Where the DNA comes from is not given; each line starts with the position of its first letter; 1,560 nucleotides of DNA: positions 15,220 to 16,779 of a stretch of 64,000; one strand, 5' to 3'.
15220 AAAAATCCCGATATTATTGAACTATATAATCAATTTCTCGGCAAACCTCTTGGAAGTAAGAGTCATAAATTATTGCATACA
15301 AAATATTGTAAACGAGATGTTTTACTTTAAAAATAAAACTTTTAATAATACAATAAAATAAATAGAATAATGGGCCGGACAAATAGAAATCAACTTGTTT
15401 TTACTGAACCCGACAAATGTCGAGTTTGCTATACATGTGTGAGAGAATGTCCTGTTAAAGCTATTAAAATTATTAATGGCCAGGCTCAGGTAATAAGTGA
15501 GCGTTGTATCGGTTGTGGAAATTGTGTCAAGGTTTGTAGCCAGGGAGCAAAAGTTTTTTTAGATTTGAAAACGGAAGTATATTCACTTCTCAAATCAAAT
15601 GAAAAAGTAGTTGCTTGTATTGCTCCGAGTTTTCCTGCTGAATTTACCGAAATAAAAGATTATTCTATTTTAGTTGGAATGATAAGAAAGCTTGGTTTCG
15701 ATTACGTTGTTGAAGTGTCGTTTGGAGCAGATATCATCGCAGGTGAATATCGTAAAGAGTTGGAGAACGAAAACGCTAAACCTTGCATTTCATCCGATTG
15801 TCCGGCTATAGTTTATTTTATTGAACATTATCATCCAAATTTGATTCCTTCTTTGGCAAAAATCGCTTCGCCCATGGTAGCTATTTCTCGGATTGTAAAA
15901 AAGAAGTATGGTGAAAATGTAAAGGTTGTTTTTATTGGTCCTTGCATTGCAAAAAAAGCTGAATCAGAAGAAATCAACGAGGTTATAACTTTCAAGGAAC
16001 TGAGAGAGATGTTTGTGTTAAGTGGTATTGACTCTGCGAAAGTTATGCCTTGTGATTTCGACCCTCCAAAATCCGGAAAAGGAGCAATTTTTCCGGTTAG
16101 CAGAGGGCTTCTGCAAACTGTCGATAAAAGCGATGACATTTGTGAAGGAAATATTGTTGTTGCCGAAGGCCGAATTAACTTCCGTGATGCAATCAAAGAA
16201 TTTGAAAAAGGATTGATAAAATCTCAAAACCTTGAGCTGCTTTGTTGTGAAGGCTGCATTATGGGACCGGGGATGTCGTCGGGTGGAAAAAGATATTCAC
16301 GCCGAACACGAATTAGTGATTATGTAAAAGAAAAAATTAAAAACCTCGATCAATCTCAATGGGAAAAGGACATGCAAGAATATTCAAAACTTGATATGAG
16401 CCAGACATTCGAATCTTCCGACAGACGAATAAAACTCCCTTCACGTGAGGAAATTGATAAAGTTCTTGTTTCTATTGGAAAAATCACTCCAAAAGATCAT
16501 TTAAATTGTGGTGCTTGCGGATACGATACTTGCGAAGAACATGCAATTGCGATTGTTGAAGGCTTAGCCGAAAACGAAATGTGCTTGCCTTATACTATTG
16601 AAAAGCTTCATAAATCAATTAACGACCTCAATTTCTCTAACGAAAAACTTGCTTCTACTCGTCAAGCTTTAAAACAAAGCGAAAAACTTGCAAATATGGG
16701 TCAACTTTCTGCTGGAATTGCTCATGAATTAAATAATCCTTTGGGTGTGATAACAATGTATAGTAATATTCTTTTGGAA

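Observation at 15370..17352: HydS-type sensory hydrogenase domain fused directly to a histidine kinase (putative one-protein H2 sensor-transmitter)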

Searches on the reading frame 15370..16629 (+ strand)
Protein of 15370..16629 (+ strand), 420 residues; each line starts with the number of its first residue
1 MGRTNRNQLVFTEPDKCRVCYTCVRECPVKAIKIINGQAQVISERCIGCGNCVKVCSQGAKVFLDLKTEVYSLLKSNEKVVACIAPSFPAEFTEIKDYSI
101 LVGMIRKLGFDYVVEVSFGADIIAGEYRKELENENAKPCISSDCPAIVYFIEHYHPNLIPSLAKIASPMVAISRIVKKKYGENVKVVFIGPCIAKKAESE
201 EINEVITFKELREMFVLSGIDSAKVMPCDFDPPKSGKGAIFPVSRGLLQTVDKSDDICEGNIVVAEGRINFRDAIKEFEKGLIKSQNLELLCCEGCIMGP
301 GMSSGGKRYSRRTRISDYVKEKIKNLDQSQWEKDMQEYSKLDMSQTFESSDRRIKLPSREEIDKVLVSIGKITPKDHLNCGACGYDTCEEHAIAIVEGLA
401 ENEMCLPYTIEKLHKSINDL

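Call 27: search_protein_representatives(protein=window:15370-16629:+)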
Query: 420 residues. Proteins with E-value up to 0.001 (for the whole library): 5995; up to 1e-10: 2813; up to 1e-30: 997. The best 150 are listed.
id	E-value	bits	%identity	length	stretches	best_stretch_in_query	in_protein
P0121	6.9e-138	476.3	51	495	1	7-420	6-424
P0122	3.2e-131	454.4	51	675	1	9-420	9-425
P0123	2.9e-125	434.8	50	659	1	8-417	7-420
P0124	7.2e-119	413.7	47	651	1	6-413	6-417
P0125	1.9e-116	405.8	44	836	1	5-418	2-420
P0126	4.2e-116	404.6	68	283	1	15-294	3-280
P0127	7.4e-116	403.8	46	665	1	2-420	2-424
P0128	1.4e-114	399.6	46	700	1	10-419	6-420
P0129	3.7e-112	391.6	46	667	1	10-420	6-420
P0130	5.5e-111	387.8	44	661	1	8-414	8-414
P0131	5.0e-110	384.6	45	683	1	7-416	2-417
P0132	2.4e-106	372.5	46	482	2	5-370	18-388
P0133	3.4e-106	372.0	45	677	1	9-415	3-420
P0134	4.5e-106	371.6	42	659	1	8-419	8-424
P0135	7.7e-104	364.2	43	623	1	13-415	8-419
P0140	8.2e-101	354.2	43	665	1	9-418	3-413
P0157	3.2e-92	325.9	42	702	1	7-419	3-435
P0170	3.8e-84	299.3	38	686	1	9-417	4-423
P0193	3.4e-77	276.5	35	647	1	10-417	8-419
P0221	2.5e-71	257.1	36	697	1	15-412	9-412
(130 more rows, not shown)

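Call 33: search_protein_families(library=pfam, alignment_id=A3, max_evalue=0.00001)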
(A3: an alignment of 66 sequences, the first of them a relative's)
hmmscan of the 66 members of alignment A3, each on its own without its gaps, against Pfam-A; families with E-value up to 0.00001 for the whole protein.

A. member 1, P0193 (647 aa): 7 families
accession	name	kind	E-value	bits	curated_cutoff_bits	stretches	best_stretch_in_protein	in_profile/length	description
PF02906.19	Fe_hyd_lg_C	-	2.4e-43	149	22.1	1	78-302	3-245/245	Iron only hydrogenase large subunit, C-terminal domain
PF02518.31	HATPase_c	-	2.9e-27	95.7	26.4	1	538-647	2-109/111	Histidine kinase-, DNA gyrase B-, and HSP90-like ATPase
PF00512.31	HisKA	-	1.1e-14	54.7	26.9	1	424-491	1-66/66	His Kinase A (phospho-acceptor) domain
PF04060.18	FeS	-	8.4e-10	38.7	23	1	379-409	3-33/33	Putative Fe-S cluster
PF13237.11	Fer4_10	-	2.3e-07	31.1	25.5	1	12-54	6-52/53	4Fe-4S dicluster domain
PF13187.11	Fer4_9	-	7.3e-07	29.6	27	1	14-57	1-50/52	4Fe-4S dicluster domain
PF13581.12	HATPase_c_2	-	2.7e-06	27.8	27.4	1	547-626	37-113/127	Histidine kinase-like ATPase domain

B. families by the number of members that match (of 66 scanned): 32 families (the first 25 are shown)
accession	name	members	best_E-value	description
PF02906.19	Fe_hyd_lg_C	66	3.7e-58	Iron only hydrogenase large subunit, C-terminal domain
PF04060.18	FeS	66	2.4e-12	Putative Fe-S cluster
PF12838.12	Fer4_7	58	2e-11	4Fe-4S dicluster domain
PF13237.11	Fer4_10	58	9.9e-10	4Fe-4S dicluster domain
PF00037.32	Fer4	52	3.2e-12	4Fe-4S binding domain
PF13187.11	Fer4_9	43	1.8e-08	4Fe-4S dicluster domain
PF12837.12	Fer4_6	34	6.6e-10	4Fe-4S binding domain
PF14697.11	Fer4_21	28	3.3e-08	4Fe-4S dicluster domain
PF00989.32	PAS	15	1.1e-10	PAS fold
PF25160.1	LdpA_Fe-S-bd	13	6.8e-09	LdpA Fe-S cluster-binding domain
PF13188.13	PAS_8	11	9e-08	PAS domain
PF02518.31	HATPase_c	8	7.9e-29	Histidine kinase-, DNA gyrase B-, and HSP90-like ATPase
PF13426.13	PAS_9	8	2.9e-15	PAS domain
PF13484.11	Fer4_16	8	1.9e-09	4Fe-4S double cluster binding domain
PF00512.31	HisKA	7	4.6e-21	His Kinase A (phospho-acceptor) domain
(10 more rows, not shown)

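Call 67: list_cluster_members(proteins=[P0122, P0127, P0128, P0129, P0133, P0140, P0157, P0170, P0193, P0221])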
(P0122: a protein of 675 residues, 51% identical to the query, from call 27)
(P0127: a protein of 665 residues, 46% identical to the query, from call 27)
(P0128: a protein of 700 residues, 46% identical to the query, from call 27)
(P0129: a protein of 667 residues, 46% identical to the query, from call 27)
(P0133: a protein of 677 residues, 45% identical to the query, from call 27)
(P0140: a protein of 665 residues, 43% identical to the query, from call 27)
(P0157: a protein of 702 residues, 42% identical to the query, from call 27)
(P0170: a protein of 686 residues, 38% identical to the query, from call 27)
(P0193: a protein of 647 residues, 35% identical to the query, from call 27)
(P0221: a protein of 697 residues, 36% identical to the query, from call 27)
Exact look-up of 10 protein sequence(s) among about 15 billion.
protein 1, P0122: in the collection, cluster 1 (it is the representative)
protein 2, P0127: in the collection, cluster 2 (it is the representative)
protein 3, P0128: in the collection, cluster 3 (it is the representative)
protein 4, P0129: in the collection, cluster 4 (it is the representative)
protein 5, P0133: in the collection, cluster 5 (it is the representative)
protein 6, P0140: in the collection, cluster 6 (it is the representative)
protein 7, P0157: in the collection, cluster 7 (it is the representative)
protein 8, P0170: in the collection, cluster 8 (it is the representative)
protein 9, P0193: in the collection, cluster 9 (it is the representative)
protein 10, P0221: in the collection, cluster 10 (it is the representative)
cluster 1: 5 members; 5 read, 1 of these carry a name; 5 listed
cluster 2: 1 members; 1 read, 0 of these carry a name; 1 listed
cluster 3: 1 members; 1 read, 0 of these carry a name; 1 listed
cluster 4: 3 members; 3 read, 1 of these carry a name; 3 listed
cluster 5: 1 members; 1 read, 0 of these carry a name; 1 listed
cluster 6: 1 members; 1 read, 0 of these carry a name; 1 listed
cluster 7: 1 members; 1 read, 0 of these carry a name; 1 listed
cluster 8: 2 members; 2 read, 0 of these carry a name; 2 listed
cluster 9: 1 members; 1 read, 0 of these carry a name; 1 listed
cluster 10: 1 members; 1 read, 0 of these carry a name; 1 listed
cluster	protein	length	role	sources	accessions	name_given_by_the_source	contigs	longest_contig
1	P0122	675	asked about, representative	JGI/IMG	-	two-component system NtrC family sensor kinase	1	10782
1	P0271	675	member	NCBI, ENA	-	-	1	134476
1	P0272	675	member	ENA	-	-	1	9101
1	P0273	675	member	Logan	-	-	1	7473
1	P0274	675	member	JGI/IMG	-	-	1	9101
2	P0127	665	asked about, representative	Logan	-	-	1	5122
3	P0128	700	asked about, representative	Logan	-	-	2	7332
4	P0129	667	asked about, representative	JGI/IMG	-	iron only hydrogenase large subunit-like protein/nitrogen-specific signal transduction ...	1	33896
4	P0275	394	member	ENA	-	-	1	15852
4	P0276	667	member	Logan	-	-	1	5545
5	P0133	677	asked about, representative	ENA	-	-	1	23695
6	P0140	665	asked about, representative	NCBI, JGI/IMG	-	-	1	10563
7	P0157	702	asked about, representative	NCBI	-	-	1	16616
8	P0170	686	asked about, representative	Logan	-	-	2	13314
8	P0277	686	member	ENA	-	-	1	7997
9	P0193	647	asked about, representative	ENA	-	-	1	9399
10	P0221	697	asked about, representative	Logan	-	-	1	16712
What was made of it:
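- Tried and rejected: Taxonomy of the distant kinase fusions by cluster look-up: it returned no organism names (call 67).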

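Call 72: search_solved_structures(query=A5, max_evalue=1e-10, show_alignments=4)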
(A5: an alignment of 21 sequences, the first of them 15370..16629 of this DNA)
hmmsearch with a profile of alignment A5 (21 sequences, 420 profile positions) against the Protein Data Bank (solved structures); distinct sequences matched with E-value up to 1e-10: 44.
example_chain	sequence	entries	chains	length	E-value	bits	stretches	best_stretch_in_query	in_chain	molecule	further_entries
7p5h_A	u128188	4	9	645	5e-37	131.1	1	41-237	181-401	Fe-hydrogenase, subunit alpha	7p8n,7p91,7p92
8a6t_A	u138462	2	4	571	4.5e-32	114.8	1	42-251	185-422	Electron bifurcating hydrogenase subunit HydA1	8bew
6glz_A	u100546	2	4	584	2.6e-30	108.9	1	44-254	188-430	Iron hydrogenase 1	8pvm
7qv7_D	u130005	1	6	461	1.8e-29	106.2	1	81-251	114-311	Hydrogen dependent carbon dioxide reductase subunit HydA2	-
6gm4_A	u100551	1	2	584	1.9e-29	106.1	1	44-254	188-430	Iron hydrogenase 1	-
6gly_A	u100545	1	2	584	2e-29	106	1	44-254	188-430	Iron hydrogenase 1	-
7qhf_A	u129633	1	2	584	3.7e-29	105.2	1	44-254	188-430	Iron hydrogenase 1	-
6gm0_A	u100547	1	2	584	4.8e-29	104.8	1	44-254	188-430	Iron hydrogenase 1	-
4xdd_A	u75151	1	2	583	4.8e-29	104.8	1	44-254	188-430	Iron hydrogenase 1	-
4xdc_A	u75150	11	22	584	4.8e-29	104.8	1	44-254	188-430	Iron hydrogenase 1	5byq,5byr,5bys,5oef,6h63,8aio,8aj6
5la3_A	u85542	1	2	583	4.9e-29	104.8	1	44-253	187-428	Iron hydrogenase 1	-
1c4a_A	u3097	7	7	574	5e-29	104.7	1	44-253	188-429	PROTEIN (FE-ONLY HYDROGENASE) | PROTEIN (PERIPLASMIC HYDROGENASE 1) | Iron hydrogenase 1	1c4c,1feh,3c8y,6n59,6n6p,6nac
6yf4_A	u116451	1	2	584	5.2e-29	104.7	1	44-254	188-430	Iron hydrogenase 1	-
6gm8_A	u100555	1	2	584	6.5e-29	104.4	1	44-253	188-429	Iron hydrogenase 1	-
8cjy_A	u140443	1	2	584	6.8e-29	104.3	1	44-254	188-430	Iron hydrogenase 1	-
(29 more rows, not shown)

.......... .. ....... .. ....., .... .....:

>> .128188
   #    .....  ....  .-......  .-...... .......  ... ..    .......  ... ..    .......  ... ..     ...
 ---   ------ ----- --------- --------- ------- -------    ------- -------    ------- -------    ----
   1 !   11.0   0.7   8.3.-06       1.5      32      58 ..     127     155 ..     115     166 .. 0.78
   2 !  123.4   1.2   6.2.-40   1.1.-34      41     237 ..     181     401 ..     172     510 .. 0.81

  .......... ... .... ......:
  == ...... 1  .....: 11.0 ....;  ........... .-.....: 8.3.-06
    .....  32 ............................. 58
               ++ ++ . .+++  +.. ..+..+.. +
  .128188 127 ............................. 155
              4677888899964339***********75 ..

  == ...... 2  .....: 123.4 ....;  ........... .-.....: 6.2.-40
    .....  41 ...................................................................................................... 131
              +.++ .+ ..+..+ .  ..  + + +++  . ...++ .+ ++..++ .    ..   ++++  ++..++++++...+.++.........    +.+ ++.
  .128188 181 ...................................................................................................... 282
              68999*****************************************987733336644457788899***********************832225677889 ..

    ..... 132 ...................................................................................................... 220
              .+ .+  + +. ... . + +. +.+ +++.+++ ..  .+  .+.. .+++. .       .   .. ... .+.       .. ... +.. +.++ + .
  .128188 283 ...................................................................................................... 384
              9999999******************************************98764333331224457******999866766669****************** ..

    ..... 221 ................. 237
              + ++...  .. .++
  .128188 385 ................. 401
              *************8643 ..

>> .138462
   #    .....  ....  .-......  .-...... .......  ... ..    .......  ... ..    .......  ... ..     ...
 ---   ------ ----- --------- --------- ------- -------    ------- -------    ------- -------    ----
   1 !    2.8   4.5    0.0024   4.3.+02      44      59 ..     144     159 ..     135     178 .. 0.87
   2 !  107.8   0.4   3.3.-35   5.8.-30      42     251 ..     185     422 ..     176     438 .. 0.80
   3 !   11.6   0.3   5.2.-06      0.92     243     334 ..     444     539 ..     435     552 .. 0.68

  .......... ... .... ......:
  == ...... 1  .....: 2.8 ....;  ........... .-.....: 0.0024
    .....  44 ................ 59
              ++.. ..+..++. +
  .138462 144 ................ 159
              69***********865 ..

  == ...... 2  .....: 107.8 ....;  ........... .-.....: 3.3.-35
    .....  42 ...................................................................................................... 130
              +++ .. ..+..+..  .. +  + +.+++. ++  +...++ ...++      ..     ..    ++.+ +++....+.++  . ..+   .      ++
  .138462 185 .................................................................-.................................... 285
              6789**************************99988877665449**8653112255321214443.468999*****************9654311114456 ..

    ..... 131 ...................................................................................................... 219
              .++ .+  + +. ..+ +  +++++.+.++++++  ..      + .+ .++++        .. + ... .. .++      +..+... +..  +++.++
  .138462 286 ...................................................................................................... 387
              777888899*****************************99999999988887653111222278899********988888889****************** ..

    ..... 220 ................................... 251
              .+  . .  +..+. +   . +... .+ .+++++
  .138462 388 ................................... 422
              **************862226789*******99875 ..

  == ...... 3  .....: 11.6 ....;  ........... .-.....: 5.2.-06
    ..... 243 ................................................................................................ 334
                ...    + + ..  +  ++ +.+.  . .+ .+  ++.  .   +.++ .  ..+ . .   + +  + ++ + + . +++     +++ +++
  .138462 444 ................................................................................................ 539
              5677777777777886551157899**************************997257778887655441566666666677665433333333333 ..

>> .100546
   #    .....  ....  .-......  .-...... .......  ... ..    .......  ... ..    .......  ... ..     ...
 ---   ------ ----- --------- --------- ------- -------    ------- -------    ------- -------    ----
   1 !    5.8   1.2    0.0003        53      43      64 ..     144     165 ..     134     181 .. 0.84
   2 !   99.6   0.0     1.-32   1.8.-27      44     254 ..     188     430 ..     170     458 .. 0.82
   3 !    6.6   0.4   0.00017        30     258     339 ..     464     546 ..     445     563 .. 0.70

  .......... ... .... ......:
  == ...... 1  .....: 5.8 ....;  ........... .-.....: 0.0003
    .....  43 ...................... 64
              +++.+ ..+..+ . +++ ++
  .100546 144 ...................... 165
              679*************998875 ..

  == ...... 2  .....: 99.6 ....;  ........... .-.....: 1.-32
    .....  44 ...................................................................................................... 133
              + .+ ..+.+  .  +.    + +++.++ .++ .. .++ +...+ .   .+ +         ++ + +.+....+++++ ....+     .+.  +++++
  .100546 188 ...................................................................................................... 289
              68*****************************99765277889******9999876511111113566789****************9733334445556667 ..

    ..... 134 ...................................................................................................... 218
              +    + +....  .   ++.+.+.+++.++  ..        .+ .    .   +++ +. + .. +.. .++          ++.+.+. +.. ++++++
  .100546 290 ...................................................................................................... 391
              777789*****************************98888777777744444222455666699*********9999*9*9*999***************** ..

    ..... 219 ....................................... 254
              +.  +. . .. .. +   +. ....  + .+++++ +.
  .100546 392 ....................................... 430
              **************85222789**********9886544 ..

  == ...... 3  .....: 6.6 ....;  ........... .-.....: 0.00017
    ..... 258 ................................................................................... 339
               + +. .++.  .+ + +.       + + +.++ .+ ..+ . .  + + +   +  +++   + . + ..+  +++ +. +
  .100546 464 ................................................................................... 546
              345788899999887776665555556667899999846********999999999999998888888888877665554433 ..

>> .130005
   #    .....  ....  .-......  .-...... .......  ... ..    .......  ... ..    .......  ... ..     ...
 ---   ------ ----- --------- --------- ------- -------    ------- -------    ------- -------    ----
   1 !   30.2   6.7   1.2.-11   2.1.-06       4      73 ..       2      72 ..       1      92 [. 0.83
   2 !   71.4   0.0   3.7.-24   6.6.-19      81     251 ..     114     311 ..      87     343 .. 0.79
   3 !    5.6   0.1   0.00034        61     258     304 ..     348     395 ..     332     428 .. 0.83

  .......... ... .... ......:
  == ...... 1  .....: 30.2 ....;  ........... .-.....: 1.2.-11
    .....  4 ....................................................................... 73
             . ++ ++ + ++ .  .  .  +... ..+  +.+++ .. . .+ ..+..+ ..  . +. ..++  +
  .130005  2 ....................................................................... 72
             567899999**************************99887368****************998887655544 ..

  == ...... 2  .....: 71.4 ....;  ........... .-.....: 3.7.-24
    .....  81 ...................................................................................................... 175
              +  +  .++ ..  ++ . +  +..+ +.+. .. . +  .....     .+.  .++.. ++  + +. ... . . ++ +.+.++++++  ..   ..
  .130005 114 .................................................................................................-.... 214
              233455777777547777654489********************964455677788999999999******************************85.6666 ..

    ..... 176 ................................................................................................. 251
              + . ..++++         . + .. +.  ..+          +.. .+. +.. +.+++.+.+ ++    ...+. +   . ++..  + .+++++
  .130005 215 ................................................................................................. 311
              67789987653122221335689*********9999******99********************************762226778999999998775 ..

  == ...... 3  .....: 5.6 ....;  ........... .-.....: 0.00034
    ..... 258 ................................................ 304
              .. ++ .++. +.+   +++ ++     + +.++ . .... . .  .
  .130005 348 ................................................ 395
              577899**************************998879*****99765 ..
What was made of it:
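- On [FeFe]-hydrogenase superfamily (H-cluster domain): The profile-to-PDB alignment places C144, C192, C293, C296 and K195 on these positions, with a one-residue deletion in P3 (call 72).
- Ligand alignment: the four H-cluster Cys and K358, S319 and E361 equivalents align to CpI and T. kivui HydA in a profile alignment (call 72).
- Tried and rejected: The profile alignment agrees (call 72).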
